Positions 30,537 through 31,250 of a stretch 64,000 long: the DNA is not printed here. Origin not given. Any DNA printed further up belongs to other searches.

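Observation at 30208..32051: PNPOx-like gene coupled (ATGA) to a PNPOx::UbiA/MenA prenyltransferase fusion: a flavin/deazaflavin-linked step attached to prenylquinone synthesis?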

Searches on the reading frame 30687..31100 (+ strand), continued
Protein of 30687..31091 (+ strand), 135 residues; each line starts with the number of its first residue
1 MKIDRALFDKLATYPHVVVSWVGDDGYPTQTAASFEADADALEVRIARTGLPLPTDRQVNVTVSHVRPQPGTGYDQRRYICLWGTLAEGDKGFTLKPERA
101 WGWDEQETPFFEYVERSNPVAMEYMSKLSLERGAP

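Call 85: search_protein_families(library=ncbifam, proteins=[L087:2149-3006:-, L087:9505-9996:+, P0217, P0203, P0192, P0260], max_evalue=0.000001)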
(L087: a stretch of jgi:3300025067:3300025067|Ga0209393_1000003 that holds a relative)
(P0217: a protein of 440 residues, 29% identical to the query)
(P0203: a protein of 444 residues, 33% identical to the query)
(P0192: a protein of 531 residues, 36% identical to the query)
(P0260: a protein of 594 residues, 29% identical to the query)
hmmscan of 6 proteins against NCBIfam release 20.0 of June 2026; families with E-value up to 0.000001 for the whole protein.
L087:2149-3006:- (286 aa): 27 families (the best 25 are shown)
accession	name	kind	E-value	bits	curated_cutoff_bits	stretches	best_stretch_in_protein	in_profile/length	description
NF009523.0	PRK12884.1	equivalog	1.8e-74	250.4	269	1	15-286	7-278/279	prenyltransferase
NF009521.0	PRK12882.1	equivalog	2.4e-50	171.3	296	1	14-286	7-278/280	geranylgeranylglycerol-phosphate geranylgeranyltransferase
NF009522.0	PRK12883.1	equivalog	4.1e-40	138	353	1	15-285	6-274/279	geranylgeranylglycerol-phosphate geranylgeranyltransferase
NF005742.0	PRK07566.1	equivalog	2.1e-26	92.8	313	1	58-225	78-250/315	chlorophyll synthase ChlG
TIGR01476.1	chlor_syn_BchG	subfamily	3.6e-25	89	212.3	1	26-255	19-250/283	(bacterio)chlorophyll synthase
NF009513.0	PRK12872.1-3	equivalog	2.5e-21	76.5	288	1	16-223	16-229/293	prenyltransferase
NF035940.1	prenyl_rel_EboC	equivalog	6.5e-20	71.7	250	1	15-158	2-151/292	UbiA-like protein EboC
TIGR01473.1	cyoE_ctaB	equivalog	3.9e-18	66.2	210.3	1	14-265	2-258/281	heme o synthase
NF045897.1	SCO3242_trans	equivalog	2e-17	63.7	260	1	15-157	2-142/287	SCO3242 family prenyltransferase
TIGR01475.1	ubiA_other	subfamily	3e-17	63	180.8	1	29-283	19-277/282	UbiA-like polyprenyltransferase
NF009512.0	PRK12872.1-1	equivalog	2.4e-16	60.1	278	1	53-225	46-235/303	geranylgeranylglycerol-phosphate geranylgeranyltransferase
TIGR02056.1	ChlG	equivalog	3.1e-16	59.8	436.45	1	55-259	63-277/306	chlorophyll synthase ChlG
TIGR01474.1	ubiA_proteo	equivalog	4.1e-16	59.3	275.45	1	39-261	31-256/282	4-hydroxybenzoate octaprenyltransferase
NF006088.0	PRK08238.1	equivalog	6.7e-16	58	351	1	23-176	206-359/482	UbiA family prenyltransferase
NF003349.0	PRK04375.1-2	equivalog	2e-14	53.5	246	1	14-267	27-284/318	heme o synthase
NF041584.1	MqnP_SCO4491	exception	1.2e-09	38.3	420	1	55-281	49-277/285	menaquinone biosynthesis prenyltransferase MqnP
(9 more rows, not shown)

L087:9505-9996:+ (164 aa): 2 families
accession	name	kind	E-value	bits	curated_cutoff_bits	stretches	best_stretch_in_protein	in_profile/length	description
TIGR03618.1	Rv1155_F420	subfamily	6.1e-10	39.4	79.05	1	12-144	3-126/127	TIGR03618 family F420-dependent PPOX class oxidoreductase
TIGR03667.1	Rv3369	hypoth_equivalog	1.7e-09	37.7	125.3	1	7-98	4-88/130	TIGR03667 family PPOX class F420-dependent oxidoreductase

P0217 (440 aa): 10 families
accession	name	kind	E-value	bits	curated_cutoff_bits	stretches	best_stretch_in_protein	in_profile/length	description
NF004751.0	PRK06080.1-3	equivalog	1.6e-43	149.4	264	1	146-435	15-294/296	1,4-dihydroxy-2-naphthoate polyprenyltransferase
NF004617.0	PRK05951.1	equivalog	3.2e-37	128.3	239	1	169-432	42-289/306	prenyltransferase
TIGR02235.1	menA_cyano-plnt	equivalog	6.1e-35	120.9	225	1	147-435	5-284/285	2-carboxy-1,4-naphthoquinone phytyltransferase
NF004749.0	PRK06080.1-1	equivalog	5.1e-32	111.2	277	1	143-439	21-310/311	1,4-dihydroxy-2-naphthoate polyprenyltransferase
TIGR00751.1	menA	equivalog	9.8e-30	104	102.15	1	155-432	7-283/284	1,4-dihydroxy-2-naphthoate octaprenyltransferase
NF004750.0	PRK06080.1-2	equivalog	1.7e-27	96.5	346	1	145-435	10-299/301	1,4-dihydroxy-2-naphthoate polyprenyltransferase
NF004754.0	PRK06080.1-6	equivalog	8.7e-24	84.4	522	1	155-437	23-304/308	1,4-dihydroxy-2-naphthoate polyprenyltransferase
NF004753.0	PRK06080.1-5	equivalog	3.1e-21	75.9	555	1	145-440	15-309/312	1,4-dihydroxy-2-naphthoate polyprenyltransferase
NF009926.0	PRK13387.1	equivalog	1.3e-17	63.9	316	1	143-433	5-310/317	1,4-dihydroxy-2-naphthoate polyprenyltransferase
NF004752.0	PRK06080.1-4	subfamily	4.5e-13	49.5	289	1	143-436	5-296/300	1,4-dihydroxy-2-naphthoate polyprenyltransferase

P0203 (444 aa): 10 families
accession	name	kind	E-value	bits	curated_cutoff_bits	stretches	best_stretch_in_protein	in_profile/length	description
NF004751.0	PRK06080.1-3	equivalog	5.1e-35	121.4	264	1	147-433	16-293/296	1,4-dihydroxy-2-naphthoate polyprenyltransferase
NF004749.0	PRK06080.1-1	equivalog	6.8e-34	117.4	277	1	143-437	21-309/311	1,4-dihydroxy-2-naphthoate polyprenyltransferase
TIGR02235.1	menA_cyano-plnt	equivalog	1e-27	97.2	225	1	146-427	4-277/285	2-carboxy-1,4-naphthoquinone phytyltransferase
NF004617.0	PRK05951.1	equivalog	1.8e-27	96.3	239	1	173-399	47-268/306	prenyltransferase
NF009926.0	PRK13387.1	equivalog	4.2e-23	81.9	316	1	144-438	6-316/317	1,4-dihydroxy-2-naphthoate polyprenyltransferase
TIGR00751.1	menA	equivalog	1.8e-18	67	102.15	1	150-422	5-274/284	1,4-dihydroxy-2-naphthoate octaprenyltransferase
NF004750.0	PRK06080.1-2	equivalog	3.5e-18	66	346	1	149-416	17-281/301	1,4-dihydroxy-2-naphthoate polyprenyltransferase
NF004753.0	PRK06080.1-5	equivalog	1.7e-17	63.6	555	1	148-435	18-305/312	1,4-dihydroxy-2-naphthoate polyprenyltransferase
NF004752.0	PRK06080.1-4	subfamily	6.6e-15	55.5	289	1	154-399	16-264/300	1,4-dihydroxy-2-naphthoate polyprenyltransferase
NF004754.0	PRK06080.1-6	equivalog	1.2e-11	44.6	522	1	150-420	21-288/308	1,4-dihydroxy-2-naphthoate polyprenyltransferase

P0192 (531 aa): 12 families
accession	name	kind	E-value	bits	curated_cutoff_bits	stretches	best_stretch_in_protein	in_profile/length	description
NF004751.0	PRK06080.1-3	equivalog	7.8e-39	134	264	1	225-516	15-295/296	1,4-dihydroxy-2-naphthoate polyprenyltransferase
NF004749.0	PRK06080.1-1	equivalog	6e-35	120.9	277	1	225-517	24-308/311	1,4-dihydroxy-2-naphthoate polyprenyltransferase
TIGR02235.1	menA_cyano-plnt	equivalog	9.9e-35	120.2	225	1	224-516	3-285/285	2-carboxy-1,4-naphthoquinone phytyltransferase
NF009926.0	PRK13387.1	equivalog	2.8e-25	89.1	316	1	223-516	6-313/317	1,4-dihydroxy-2-naphthoate polyprenyltransferase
NF004617.0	PRK05951.1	equivalog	3e-23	82.4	239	1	250-489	45-278/306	prenyltransferase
TIGR00751.1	menA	equivalog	7.5e-22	78.1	102.15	1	232-511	5-281/284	1,4-dihydroxy-2-naphthoate octaprenyltransferase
NF004750.0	PRK06080.1-2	equivalog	2.4e-20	73.1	346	1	224-511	10-295/301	1,4-dihydroxy-2-naphthoate polyprenyltransferase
NF004753.0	PRK06080.1-5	equivalog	4e-20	72.2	555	1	228-513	19-302/312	1,4-dihydroxy-2-naphthoate polyprenyltransferase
NF004754.0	PRK06080.1-6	equivalog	7.7e-16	58.3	522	1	223-516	12-303/308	1,4-dihydroxy-2-naphthoate polyprenyltransferase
NF004752.0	PRK06080.1-4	subfamily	1.2e-15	57.9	289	1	234-479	17-263/300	1,4-dihydroxy-2-naphthoate polyprenyltransferase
NF005742.0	PRK07566.1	equivalog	3.3e-07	29.7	313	1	274-451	85-251/315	chlorophyll synthase ChlG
TIGR01476.1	chlor_syn_BchG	subfamily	9.6e-07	28.5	212.3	1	319-439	89-210/283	(bacterio)chlorophyll synthase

P0260 (594 aa): 11 families
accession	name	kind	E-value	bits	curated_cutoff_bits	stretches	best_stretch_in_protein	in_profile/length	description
NF004751.0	PRK06080.1-3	equivalog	5.5e-46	157.4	264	1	280-586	4-295/296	1,4-dihydroxy-2-naphthoate polyprenyltransferase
TIGR02235.1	menA_cyano-plnt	equivalog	8.7e-45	153.2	225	1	289-586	2-285/285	2-carboxy-1,4-naphthoquinone phytyltransferase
NF004749.0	PRK06080.1-1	equivalog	9.9e-45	153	277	1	279-589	12-310/311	1,4-dihydroxy-2-naphthoate polyprenyltransferase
TIGR00751.1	menA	equivalog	2.5e-34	119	102.15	1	300-581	7-282/284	1,4-dihydroxy-2-naphthoate octaprenyltransferase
NF004750.0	PRK06080.1-2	equivalog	4.2e-28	98.5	346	1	283-586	3-300/301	1,4-dihydroxy-2-naphthoate polyprenyltransferase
NF009926.0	PRK13387.1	equivalog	7e-28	97.6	316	1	297-558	14-285/317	1,4-dihydroxy-2-naphthoate polyprenyltransferase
NF004617.0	PRK05951.1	equivalog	1.1e-26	93.7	239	1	298-590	26-303/306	prenyltransferase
NF004754.0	PRK06080.1-6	equivalog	3.1e-24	85.9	522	1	283-590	6-307/308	1,4-dihydroxy-2-naphthoate polyprenyltransferase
NF004753.0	PRK06080.1-5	equivalog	4.2e-24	85.3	555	1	283-589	9-308/312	1,4-dihydroxy-2-naphthoate polyprenyltransferase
NF004752.0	PRK06080.1-4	subfamily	2.5e-21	76.6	289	1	299-552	16-266/300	1,4-dihydroxy-2-naphthoate polyprenyltransferase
NF005742.0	PRK07566.1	equivalog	1e-09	37.9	313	1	335-542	79-271/315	chlorophyll synthase ChlG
